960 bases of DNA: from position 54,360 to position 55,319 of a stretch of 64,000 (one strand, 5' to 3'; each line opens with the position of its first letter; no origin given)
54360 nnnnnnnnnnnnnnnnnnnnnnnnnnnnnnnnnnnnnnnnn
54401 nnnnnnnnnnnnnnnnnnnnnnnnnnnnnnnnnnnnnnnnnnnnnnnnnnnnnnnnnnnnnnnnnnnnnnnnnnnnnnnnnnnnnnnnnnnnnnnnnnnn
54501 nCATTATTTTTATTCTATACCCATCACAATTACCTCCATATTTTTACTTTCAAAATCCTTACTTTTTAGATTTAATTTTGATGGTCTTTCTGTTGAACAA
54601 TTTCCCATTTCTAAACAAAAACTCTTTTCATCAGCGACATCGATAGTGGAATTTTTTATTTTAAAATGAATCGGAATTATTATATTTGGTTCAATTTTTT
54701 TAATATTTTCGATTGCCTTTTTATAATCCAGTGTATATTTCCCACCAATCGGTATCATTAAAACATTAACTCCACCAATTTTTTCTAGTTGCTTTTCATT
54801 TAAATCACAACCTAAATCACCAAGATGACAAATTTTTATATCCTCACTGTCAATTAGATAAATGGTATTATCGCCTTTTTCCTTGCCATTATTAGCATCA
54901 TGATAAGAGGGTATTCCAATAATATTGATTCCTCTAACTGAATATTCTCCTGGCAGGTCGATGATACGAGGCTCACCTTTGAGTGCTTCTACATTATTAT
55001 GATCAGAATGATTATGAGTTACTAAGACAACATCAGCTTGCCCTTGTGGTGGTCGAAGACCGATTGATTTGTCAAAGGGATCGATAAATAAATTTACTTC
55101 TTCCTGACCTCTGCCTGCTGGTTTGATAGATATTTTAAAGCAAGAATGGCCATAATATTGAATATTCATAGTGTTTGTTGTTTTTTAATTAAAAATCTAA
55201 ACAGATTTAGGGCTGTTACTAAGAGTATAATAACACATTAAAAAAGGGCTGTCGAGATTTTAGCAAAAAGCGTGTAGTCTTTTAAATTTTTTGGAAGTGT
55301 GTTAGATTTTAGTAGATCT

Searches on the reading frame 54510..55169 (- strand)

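Call 21: search_protein_families(library=pfam, proteins=[window:54510-55169:-], max_evalue=0.0001)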
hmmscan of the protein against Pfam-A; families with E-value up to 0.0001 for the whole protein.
window:54510-55169:- (219 aa): 2 families
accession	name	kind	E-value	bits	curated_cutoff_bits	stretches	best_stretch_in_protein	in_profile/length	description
PF13483.12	Lactamase_B_3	-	4.4e-50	170.2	24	1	2-168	1-160/160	Beta-lactamase superfamily domain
PF12706.13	Lactamase_B_2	-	2.3e-12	47.4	27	1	69-169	89-200/200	Beta-lactamase superfamily domain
